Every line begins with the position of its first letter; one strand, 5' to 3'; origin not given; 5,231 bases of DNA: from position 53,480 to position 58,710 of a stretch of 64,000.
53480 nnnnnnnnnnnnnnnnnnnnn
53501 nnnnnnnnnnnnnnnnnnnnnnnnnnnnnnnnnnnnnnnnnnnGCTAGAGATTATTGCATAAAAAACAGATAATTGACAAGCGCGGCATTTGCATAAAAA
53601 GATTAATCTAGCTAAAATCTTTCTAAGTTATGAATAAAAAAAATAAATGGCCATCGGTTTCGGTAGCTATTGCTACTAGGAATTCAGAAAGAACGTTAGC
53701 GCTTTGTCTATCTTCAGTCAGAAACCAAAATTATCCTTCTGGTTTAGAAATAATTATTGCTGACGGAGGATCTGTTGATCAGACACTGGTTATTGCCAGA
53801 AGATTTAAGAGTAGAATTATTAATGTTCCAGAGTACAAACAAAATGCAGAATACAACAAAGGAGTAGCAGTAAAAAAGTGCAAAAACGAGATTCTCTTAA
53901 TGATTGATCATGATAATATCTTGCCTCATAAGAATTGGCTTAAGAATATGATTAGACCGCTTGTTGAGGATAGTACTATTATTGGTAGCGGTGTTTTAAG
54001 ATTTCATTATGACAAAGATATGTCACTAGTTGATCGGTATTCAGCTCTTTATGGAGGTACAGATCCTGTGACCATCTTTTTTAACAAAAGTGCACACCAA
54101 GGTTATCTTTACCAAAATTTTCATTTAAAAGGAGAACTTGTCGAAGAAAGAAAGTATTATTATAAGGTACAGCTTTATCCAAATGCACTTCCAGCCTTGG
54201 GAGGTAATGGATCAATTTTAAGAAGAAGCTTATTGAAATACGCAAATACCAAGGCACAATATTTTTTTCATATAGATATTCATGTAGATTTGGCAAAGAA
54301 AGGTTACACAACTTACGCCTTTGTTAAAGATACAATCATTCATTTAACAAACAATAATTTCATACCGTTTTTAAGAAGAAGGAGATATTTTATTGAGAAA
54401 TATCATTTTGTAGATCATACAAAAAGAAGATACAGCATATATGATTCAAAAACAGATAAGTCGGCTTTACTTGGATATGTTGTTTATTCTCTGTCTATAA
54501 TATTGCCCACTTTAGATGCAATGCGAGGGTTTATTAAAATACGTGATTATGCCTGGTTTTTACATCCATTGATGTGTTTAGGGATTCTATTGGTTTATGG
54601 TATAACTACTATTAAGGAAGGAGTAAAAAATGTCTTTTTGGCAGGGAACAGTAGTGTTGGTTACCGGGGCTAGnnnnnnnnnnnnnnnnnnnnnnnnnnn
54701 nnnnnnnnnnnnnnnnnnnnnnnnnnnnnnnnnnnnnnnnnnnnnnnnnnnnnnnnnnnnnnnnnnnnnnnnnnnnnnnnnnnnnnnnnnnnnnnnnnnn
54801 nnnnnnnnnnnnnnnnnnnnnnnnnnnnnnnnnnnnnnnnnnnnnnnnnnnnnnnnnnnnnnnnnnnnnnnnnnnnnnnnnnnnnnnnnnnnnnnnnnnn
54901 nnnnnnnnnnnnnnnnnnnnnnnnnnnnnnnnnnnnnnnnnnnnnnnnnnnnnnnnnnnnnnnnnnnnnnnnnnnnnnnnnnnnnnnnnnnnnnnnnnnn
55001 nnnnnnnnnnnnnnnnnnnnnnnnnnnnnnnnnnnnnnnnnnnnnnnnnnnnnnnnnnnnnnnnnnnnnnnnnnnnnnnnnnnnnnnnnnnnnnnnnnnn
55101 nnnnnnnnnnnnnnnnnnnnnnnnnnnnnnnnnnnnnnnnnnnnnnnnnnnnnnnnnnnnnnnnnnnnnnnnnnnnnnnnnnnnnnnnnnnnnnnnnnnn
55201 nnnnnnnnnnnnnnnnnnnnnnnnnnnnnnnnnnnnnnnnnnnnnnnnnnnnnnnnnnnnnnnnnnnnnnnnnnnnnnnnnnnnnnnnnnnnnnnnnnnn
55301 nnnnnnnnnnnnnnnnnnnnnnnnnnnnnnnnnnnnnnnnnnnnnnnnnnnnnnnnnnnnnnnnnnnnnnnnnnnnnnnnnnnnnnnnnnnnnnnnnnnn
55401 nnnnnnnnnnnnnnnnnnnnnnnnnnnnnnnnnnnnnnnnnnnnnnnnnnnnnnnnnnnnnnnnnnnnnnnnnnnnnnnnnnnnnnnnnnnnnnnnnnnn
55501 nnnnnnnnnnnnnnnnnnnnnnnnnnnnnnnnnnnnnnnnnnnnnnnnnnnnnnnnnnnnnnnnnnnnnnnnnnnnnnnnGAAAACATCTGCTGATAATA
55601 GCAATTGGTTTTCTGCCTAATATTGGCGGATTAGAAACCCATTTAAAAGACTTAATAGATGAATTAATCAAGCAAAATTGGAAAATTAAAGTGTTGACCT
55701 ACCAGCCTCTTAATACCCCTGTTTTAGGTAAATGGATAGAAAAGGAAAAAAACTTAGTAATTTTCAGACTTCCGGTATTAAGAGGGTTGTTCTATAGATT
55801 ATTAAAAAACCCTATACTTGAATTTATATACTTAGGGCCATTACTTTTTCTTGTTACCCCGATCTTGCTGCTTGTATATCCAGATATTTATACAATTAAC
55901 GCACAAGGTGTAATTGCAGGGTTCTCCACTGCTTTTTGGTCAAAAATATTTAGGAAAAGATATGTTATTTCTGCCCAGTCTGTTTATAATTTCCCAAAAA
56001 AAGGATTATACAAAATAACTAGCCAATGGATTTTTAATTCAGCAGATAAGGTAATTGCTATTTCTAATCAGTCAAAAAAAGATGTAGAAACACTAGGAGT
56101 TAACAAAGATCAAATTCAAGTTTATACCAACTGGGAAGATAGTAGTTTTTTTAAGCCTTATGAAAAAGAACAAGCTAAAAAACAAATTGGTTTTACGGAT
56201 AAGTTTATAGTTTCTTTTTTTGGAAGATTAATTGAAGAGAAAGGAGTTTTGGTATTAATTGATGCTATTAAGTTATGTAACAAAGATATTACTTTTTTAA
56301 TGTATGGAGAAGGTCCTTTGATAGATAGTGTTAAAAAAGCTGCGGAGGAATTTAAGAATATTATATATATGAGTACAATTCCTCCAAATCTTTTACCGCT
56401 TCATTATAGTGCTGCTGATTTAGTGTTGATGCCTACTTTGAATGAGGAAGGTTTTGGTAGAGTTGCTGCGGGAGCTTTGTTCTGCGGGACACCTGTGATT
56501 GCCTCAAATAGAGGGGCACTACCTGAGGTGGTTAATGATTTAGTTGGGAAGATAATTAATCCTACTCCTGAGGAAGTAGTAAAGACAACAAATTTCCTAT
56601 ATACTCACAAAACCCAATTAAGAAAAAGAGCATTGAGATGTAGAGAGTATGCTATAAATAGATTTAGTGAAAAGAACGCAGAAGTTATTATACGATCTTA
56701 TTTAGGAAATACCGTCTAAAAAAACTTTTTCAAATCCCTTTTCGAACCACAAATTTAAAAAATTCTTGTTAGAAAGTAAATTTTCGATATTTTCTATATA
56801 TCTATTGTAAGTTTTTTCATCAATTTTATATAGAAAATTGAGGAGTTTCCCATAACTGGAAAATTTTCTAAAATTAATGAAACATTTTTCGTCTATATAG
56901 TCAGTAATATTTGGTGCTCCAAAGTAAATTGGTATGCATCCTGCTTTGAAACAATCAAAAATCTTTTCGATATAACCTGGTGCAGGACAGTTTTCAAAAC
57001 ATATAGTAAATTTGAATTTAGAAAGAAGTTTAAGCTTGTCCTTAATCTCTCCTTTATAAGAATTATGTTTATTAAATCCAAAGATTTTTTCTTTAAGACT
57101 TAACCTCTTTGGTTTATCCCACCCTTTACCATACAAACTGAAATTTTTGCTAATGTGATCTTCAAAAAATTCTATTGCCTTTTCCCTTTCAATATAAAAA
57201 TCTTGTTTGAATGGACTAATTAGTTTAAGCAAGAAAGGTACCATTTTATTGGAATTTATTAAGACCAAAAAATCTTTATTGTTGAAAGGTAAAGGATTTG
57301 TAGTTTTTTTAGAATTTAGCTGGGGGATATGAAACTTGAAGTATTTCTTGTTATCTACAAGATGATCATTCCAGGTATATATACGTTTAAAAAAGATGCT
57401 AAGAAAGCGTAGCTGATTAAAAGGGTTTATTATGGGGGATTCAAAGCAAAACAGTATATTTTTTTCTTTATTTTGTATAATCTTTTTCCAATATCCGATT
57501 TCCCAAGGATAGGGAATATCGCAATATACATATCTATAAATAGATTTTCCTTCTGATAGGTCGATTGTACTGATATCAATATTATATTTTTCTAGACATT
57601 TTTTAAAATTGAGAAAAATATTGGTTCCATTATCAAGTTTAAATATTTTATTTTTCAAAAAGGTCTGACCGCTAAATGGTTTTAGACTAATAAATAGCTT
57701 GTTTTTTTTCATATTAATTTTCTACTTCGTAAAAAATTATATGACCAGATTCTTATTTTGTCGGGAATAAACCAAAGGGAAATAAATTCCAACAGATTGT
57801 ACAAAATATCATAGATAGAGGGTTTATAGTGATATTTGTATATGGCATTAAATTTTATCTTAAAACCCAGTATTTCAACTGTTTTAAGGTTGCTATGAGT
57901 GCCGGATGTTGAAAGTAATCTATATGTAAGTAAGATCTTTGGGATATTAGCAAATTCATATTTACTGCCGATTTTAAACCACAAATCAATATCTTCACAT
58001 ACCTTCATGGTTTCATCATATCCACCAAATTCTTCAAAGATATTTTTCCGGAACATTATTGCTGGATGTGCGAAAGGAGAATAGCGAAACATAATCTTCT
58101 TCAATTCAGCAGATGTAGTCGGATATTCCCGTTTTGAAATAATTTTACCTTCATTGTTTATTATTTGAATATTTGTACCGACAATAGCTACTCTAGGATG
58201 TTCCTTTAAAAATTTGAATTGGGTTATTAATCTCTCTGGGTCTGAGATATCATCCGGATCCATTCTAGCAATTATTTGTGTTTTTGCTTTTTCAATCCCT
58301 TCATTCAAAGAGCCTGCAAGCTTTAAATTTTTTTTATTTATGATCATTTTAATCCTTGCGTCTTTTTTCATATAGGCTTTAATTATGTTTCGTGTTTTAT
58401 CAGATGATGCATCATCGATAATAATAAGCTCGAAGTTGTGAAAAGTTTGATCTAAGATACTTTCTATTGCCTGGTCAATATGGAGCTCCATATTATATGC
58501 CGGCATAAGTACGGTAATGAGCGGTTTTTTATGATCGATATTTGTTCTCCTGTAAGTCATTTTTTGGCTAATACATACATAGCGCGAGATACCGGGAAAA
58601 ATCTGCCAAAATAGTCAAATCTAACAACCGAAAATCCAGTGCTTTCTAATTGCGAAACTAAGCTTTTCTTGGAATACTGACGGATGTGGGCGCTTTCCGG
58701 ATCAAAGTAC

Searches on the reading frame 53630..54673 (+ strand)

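Call 50: search_protein_families(library=ncbifam, proteins=[window:53630-54673:+], max_evalue=0.00001)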
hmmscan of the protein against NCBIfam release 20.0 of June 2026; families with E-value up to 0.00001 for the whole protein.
window:53630-54673:+ (347 aa): 12 families
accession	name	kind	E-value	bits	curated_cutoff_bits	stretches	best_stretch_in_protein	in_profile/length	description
TIGR03965.1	mycofact_glyco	equivalog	1.1e-12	47.6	280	1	4-139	70-206/467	mycofactocin biosynthesis glycosyltransferase MftF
TIGR03111.1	glyc2_xrt_Gpos1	hypoth_equivalog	5.9e-10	38.5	363.95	1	4-117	45-162/439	TIGR03111 family XrtG-associated glycosyltransferase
TIGR04283.1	glyco_like_mftF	equivalog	8.8e-10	38.5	182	1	10-127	1-113/221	TIGR04283 family arsenosugar biosynthesis glycosyltransferase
NF038302.1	EPS_HpsE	equivalog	3.7e-09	36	300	1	10-108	3-108/307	hormogonium polysaccharide biosynthesis glycosyltransferase HpsE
NF010496.0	PRK13915.1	equivalog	7.5e-09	35.1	262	1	6-117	29-148/307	glucosyl-3-phosphoglycerate synthase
TIGR03937.1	PgaC_IcaA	equivalog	4.6e-08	32.4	422.3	1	3-116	40-155/407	poly-beta-1,6-N-acetyl-D-glucosamine synthase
TIGR03469.1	HpnB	hypoth_equivalog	8.6e-08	31.6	379.25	1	4-61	40-97/386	hopene-associated glycosyltransferase HpnB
NF007482.0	PRK10073.1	equivalog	9.8e-08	31.4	423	1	4-82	2-76/334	glycosyltransferase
NF041875.1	EPS_EpsD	equivalog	1.2e-07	31.4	370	1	10-119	1-112/325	exopolysaccharide biosynthesis glycosyltransferase EpsD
NF050050.1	ProtGlycPglI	equivalog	1.9e-07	30.7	500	1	8-101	2-99/306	GalNAc(5)-diNAcBac-PP-undecaprenol beta-1,3-glucosyltransferase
TIGR04242.1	nodulat_NodC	equivalog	2.1e-06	27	550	1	3-99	43-145/395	chitooligosaccharide synthase NodC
TIGR04182.1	glyco_TIGR04182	equivalog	9.2e-06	25.2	325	0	10-120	2-108/293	S-layer glycoprotein N-glycosyltransferase AglJ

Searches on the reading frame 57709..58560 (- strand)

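Call 50: search_protein_families(library=ncbifam, proteins=[window:57709-58560:-], max_evalue=0.00001)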
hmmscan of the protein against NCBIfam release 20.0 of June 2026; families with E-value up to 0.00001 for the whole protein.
window:57709-58560:- (283 aa): 19 families
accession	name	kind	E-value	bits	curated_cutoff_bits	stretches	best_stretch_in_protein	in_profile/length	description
NF053739.1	GlytfEpsEBac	equivalog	4.3e-43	147.2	450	1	13-197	1-185/265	glycosyltransferase EpsE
NF047683.1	TeichurnBiosyTuaG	equivalog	2.8e-32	112.3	400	1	10-144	3-136/252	teichuronic acid biosynthesis protein TuaG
TIGR03937.1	PgaC_IcaA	equivalog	5.6e-26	91.4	422.3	1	10-199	42-235/407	poly-beta-1,6-N-acetyl-D-glucosamine synthase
NF050050.1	ProtGlycPglI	equivalog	2.1e-18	66.7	500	1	13-121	2-111/306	GalNAc(5)-diNAcBac-PP-undecaprenol beta-1,3-glucosyltransferase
TIGR03965.1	mycofact_glyco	equivalog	1.5e-16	60.3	280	1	6-196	67-262/467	mycofactocin biosynthesis glycosyltransferase MftF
NF007482.0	PRK10073.1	equivalog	1.6e-16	60.2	423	1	11-111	4-103/334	glycosyltransferase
NF041875.1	EPS_EpsD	equivalog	9.4e-15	54.8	370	1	16-197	2-189/325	exopolysaccharide biosynthesis glycosyltransferase EpsD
TIGR04017.1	WcaA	equivalog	1e-14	54.9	495.75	1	11-148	3-142/279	colanic acid biosynthesis glycosyltransferase WcaA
NF007453.0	PRK10018.1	equivalog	1.4e-14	54.4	382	1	11-197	4-189/280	colanic acid biosynthesis glycosyltransferase WcaA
NF041394.1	GtaseAglG_Halo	equivalog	1.9e-14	53.7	440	1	17-185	5-178/304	glucosyl-dolichyl phosphate glucuronosyltransferase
NF038302.1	EPS_HpsE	equivalog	7.7e-14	51.4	300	1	15-132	3-125/307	hormogonium polysaccharide biosynthesis glycosyltransferase HpsE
TIGR04283.1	glyco_like_mftF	equivalog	8.3e-13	48.4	182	1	15-212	1-184/221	TIGR04283 family arsenosugar biosynthesis glycosyltransferase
NF047588.1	GlcsyltransPgfSStrep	equivalog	6.5e-11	42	500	1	15-115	3-106/308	glycosyltransferase PgfS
NF038299.1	EPS_HpsN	equivalog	2.4e-10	39.9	425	1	13-129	1-117/317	hormogonium polysaccharide biosynthesis glycosyltransferase HpsN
TIGR03111.1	glyc2_xrt_Gpos1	hypoth_equivalog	3.8e-10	39.1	363.95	1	5-127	41-165/439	TIGR03111 family XrtG-associated glycosyltransferase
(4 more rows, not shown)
